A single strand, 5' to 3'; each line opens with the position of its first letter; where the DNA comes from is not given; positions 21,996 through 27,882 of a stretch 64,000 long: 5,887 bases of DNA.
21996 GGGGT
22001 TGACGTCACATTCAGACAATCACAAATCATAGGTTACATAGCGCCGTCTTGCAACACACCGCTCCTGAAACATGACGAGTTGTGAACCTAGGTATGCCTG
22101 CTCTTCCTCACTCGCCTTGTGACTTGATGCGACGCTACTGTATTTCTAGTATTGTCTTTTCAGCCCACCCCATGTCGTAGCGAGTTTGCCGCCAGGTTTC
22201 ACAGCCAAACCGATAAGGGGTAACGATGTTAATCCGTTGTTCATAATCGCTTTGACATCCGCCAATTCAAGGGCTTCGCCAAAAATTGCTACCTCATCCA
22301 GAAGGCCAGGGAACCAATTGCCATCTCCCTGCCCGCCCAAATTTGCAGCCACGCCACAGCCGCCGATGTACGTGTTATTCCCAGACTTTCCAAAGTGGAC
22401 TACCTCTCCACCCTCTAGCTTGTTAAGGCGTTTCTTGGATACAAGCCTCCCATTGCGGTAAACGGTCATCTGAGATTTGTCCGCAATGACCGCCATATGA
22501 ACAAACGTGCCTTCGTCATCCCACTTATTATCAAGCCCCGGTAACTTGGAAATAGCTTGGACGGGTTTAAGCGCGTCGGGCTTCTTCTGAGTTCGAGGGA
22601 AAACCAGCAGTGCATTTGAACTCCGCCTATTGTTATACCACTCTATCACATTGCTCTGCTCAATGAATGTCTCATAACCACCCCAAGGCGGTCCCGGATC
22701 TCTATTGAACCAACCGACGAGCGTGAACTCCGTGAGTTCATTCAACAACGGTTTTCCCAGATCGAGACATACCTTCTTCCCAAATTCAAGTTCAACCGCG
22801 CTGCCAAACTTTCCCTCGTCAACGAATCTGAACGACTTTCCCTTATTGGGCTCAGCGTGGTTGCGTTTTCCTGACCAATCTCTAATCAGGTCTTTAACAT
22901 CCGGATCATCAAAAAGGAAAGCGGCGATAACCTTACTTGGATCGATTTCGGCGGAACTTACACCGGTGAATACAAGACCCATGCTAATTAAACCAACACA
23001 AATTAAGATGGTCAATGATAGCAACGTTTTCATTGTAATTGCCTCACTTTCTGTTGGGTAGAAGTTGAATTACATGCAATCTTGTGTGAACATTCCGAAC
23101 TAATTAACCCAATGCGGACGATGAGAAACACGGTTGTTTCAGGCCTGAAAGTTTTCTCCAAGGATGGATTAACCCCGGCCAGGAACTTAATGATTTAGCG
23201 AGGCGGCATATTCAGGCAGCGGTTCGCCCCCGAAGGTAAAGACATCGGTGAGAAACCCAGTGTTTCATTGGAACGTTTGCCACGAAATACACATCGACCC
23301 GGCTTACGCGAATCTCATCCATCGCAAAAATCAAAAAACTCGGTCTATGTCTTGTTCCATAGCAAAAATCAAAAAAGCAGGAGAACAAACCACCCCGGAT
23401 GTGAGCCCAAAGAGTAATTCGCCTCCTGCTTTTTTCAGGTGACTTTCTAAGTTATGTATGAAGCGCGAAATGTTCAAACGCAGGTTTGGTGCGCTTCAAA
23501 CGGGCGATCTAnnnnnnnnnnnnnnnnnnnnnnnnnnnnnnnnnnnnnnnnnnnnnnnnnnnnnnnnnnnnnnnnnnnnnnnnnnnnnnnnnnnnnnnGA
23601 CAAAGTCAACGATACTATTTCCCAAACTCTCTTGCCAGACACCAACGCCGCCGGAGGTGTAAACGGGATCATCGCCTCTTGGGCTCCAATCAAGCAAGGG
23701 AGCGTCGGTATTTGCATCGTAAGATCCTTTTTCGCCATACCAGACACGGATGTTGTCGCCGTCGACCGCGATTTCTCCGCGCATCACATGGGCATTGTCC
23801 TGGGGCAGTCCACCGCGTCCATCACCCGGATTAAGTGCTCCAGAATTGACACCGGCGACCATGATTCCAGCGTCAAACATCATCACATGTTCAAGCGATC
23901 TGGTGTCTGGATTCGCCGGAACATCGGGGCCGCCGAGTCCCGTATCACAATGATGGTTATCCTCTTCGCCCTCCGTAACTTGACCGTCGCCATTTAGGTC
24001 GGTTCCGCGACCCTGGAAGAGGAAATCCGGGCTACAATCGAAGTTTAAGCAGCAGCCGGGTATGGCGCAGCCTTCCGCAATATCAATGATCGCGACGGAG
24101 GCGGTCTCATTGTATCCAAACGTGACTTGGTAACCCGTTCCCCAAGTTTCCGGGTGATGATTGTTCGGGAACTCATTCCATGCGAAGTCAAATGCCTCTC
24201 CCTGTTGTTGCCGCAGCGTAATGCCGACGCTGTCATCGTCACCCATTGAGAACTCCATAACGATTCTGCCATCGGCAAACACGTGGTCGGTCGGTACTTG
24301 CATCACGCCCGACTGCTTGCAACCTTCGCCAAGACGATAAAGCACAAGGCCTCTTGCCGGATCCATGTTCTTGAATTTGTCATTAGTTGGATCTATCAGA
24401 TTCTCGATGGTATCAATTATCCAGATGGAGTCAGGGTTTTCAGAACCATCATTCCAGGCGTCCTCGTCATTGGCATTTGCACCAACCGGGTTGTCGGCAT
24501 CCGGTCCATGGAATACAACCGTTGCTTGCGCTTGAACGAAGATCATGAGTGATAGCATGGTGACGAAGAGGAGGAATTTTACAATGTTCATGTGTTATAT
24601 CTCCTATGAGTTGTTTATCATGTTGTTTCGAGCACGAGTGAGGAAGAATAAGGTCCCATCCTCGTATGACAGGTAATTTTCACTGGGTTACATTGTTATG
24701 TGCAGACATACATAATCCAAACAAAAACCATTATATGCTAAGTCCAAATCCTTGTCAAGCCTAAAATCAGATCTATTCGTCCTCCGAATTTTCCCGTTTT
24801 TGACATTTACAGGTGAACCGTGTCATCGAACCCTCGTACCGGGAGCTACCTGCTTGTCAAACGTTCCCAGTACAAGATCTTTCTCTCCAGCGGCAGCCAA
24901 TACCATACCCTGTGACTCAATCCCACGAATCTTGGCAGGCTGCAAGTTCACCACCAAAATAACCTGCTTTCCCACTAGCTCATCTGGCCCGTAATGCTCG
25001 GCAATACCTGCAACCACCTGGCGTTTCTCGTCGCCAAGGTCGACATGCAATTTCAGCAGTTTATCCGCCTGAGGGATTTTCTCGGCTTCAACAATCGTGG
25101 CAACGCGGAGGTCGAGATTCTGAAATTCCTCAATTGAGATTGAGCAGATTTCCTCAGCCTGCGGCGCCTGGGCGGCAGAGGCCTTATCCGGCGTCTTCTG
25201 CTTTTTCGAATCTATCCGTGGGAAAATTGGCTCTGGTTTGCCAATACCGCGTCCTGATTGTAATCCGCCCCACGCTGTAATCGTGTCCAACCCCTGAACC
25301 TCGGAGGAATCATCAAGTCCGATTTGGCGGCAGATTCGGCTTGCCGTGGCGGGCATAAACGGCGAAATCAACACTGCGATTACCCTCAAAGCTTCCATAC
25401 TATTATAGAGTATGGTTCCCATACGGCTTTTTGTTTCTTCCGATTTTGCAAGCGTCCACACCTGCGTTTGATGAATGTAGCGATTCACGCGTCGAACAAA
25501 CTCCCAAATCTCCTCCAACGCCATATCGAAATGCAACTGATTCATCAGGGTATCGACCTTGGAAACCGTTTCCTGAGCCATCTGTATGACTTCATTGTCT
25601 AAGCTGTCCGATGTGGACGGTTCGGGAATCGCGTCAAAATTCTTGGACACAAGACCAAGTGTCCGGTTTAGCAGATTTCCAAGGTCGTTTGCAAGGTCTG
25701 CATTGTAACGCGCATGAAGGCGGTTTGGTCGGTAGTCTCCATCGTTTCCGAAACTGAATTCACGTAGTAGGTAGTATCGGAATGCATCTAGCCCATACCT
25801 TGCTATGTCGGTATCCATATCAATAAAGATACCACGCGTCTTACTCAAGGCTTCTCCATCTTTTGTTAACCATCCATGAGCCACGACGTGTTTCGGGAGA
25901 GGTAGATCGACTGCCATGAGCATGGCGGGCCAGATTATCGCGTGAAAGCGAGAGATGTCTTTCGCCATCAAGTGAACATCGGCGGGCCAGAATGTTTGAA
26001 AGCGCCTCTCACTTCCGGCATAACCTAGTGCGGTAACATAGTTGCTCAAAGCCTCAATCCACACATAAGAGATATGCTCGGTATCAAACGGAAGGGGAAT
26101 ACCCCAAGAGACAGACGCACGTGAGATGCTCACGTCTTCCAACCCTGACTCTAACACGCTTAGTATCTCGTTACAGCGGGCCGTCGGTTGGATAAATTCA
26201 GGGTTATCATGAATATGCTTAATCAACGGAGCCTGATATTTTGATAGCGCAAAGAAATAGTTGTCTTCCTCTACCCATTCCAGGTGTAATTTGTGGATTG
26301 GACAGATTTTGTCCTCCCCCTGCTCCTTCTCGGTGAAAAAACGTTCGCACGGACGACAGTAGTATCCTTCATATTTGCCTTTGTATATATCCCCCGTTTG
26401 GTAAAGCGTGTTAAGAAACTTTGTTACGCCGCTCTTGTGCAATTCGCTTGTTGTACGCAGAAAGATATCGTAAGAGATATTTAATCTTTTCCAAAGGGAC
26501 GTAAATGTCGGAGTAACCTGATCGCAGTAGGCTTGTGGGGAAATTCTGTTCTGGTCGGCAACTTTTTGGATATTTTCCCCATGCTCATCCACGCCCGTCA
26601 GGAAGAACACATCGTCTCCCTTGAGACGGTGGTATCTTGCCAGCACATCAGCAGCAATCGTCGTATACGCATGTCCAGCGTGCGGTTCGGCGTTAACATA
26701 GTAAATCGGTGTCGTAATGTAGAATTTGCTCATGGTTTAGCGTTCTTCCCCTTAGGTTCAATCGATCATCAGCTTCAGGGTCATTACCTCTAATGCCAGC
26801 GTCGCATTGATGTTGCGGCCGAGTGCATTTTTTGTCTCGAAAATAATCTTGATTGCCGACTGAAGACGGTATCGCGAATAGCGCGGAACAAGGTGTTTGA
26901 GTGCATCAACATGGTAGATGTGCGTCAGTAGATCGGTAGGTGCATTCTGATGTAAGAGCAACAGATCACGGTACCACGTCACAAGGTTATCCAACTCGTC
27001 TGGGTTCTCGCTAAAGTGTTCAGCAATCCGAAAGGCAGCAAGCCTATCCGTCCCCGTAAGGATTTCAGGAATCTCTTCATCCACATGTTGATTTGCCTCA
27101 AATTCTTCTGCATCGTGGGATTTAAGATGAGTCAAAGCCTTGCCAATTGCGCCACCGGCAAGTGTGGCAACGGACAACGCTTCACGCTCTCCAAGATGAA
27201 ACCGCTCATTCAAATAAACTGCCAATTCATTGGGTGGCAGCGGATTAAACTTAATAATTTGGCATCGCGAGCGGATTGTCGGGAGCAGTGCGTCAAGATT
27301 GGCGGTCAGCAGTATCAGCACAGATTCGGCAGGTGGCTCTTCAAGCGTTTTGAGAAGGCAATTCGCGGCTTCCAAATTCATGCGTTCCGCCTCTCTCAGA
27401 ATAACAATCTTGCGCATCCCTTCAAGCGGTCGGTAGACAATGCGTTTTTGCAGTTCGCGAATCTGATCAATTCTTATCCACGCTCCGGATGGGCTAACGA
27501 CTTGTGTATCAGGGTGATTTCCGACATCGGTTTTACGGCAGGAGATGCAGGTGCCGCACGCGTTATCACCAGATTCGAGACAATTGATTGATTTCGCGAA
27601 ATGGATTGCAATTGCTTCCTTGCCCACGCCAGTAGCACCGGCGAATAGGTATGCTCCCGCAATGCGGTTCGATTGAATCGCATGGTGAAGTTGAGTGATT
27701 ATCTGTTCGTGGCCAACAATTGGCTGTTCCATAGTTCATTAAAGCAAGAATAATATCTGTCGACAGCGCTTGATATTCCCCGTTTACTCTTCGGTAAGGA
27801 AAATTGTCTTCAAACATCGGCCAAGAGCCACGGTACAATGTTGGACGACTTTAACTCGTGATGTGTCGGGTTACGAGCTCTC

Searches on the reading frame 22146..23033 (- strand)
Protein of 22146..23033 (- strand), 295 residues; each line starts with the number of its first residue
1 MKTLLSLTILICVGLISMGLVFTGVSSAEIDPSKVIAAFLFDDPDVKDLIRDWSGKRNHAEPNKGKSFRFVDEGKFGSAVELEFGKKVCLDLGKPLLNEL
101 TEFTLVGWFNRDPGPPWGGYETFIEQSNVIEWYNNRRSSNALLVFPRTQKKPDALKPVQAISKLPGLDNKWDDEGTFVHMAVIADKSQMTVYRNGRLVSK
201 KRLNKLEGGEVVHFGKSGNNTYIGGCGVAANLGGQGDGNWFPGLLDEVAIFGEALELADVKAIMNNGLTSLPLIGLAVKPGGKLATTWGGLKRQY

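Call 79: search_protein_families(library=pfam, proteins=[window:22146-23033:-], max_evalue=0.00001)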
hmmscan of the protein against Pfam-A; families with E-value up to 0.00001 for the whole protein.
window:22146-23033:- (295 aa): 1 family
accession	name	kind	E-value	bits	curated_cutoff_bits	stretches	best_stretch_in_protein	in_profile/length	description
PF13385.13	Laminin_G_3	-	8.1e-11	42.7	27.6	1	94-260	11-150/151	Concanavalin A-like lectin/glucanases superfamily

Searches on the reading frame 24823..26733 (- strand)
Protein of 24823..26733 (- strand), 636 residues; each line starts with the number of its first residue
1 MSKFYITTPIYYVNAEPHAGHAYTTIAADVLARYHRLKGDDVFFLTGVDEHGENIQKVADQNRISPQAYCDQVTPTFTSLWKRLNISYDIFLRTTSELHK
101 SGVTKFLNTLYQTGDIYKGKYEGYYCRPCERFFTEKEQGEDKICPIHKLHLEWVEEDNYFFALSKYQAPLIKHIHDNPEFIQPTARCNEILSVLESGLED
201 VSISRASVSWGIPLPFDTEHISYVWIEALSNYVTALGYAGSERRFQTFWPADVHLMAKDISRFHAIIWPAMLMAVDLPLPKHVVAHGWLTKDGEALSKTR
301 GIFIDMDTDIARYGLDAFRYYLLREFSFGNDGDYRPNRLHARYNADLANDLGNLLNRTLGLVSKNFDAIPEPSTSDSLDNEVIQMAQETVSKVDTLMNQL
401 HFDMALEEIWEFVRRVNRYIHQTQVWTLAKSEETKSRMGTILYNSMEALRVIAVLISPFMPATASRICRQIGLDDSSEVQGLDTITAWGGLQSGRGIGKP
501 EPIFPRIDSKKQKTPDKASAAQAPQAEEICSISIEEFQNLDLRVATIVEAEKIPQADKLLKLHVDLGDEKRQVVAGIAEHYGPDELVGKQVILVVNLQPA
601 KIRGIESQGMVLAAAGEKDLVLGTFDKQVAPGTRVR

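Call 79: search_protein_families(library=pfam, proteins=[window:24823-26733:-], max_evalue=0.00001)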
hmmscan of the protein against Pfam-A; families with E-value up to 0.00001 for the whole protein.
window:24823-26733:- (636 aa): 6 families
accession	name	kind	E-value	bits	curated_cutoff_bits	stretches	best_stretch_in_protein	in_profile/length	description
PF09334.17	tRNA-synt_1g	-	2.8e-102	342.9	20.1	2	142-359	167-391/391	tRNA synthetases class I (M)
PF01588.26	tRNA_bind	-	4.4e-31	107.3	27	1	542-634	1-96/96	Putative tRNA binding domain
PF00133.28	tRNA-synt_1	-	3.3e-23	82.5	22.7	2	3-216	24-245/414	tRNA synthetases class I (I, L, M and V)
PF19303.5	Anticodon_3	-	6e-11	42.9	23.5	1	369-512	1-140/152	Anticodon binding domain of methionyl tRNA ligase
PF01406.26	tRNA-synt_1e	-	1.1e-10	41.8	27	1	13-121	19-126/301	tRNA synthetases class I (C) catalytic domain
PF08264.19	Anticodon_1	-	9.7e-08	32.5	25.1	1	379-476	1-98/148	Anticodon-binding domain of tRNA ligase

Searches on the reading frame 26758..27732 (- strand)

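Call 79: search_protein_families(library=pfam, proteins=[window:26758-27732:-], max_evalue=0.00001)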
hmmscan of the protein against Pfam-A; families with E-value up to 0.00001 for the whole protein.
window:26758-27732:- (324 aa): 1 family
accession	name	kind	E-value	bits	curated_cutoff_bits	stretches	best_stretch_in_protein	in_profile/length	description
PF13177.12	DNA_pol3_delta2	-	1.1e-57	195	27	1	8-165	2-160/161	DNA polymerase III, delta subunit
